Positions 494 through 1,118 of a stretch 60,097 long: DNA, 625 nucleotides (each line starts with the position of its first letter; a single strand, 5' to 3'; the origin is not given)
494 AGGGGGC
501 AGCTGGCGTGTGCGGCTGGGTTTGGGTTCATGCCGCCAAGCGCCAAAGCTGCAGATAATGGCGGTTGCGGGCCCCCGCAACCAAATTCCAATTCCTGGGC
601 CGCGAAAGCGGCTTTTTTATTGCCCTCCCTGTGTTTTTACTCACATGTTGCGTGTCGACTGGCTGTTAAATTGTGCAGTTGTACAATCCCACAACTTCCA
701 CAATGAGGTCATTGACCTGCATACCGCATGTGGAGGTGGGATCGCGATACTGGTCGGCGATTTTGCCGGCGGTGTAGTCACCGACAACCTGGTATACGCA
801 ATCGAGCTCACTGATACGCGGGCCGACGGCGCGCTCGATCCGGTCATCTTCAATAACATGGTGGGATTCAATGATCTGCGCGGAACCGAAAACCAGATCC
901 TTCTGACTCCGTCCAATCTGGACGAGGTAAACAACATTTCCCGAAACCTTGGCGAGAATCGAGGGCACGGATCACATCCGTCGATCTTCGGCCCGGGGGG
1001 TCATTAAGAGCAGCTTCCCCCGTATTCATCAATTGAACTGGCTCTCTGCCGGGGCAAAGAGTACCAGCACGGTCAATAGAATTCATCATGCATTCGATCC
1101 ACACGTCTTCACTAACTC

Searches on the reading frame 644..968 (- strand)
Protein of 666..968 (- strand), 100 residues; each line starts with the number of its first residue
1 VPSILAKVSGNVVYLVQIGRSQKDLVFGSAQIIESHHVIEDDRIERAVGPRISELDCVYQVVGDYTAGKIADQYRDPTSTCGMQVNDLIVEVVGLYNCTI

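Call 11: search_protein_families(library=pfam, max_evalue=10, proteins=[window:669-968:-, window:644-937:-])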
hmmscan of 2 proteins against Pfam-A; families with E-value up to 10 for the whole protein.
seq(100 aa): 0 families

seq(98 aa): 0 families

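Call 14: search_protein_families(library=padloc, max_evalue=10, proteins=[window:669-968:-])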
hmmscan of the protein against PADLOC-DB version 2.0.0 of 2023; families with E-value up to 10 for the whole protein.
seq(100 aa): 0 families

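Call 15: search_protein_families(library=ncbifam, max_evalue=10, proteins=[window:669-968:-])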
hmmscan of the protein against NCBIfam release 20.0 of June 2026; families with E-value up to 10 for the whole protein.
seq(100 aa): 0 families

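Call 35: find_encoding_contigs(protein=window:666-968:-, flank=10000, max_places=10)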
Protein window:666-968:- (100 aa): 1 contig read that carries it; 1 place shown.
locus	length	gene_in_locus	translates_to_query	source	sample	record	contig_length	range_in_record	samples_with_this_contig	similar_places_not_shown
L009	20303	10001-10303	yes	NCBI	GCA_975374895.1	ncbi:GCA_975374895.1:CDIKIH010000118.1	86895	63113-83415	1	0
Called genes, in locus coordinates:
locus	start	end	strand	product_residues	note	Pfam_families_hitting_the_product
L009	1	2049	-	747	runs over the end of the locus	PF13620:CarboxypepD_reg, PF13715:CarbopepD_reg_2, PF17210:SdrD_B (weak), PF07715:Plug, PF00593:TonB_dep_Rec_b-barrel, PF14905:OMP_b-brl_3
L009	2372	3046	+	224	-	PF00775:Dioxygenase_C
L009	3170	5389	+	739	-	PF19313:DUF5916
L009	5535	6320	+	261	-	PF00106:adh_short, PF08659:KR, PF13561:adh_short_C2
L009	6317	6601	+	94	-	-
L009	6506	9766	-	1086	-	PF13620:CarboxypepD_reg, PF25183:OMP_b-brl_4, PF00593:TonB_dep_Rec_b-barrel (weak)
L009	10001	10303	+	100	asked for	-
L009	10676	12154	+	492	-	PF00873:ACR_tran, PF04945:YHS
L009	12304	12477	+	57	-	-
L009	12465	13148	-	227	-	PF03050:DDE_Tnp_IS66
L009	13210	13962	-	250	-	PF20042:DUF6444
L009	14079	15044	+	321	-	PF00582:Usp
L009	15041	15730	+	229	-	PF04140:ICMT (weak), PF04191:PEMT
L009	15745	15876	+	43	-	-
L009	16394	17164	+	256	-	PF19335:HMBD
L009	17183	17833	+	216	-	PF00122:E1-E2_ATPase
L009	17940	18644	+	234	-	PF00702:Hydrolase, PF12710:HAD (weak), PF08282:Hydrolase_3 (faint)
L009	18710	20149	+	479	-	PF03779:SPW, PF07884:VKOR, PF03779:SPW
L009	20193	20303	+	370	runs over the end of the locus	PF01073:3Beta_HSD, PF01370:Epimerase, PF04321:RmlD_sub_bind, PF16363:GDP_Man_Dehyd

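Call 60: find_homologous_proteins(query=window:666-968:-, max_evalue=1)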
Query window:666-968:- (100 aa): 1 proteins with E <= 1 among 2 candidates.
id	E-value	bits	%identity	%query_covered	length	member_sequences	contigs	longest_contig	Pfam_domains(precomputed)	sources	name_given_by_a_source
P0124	4.9e-59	214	100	100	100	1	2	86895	-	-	-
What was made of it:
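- Tried and rejected: The flanking 100-aa ORF is an orphan (call 60).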
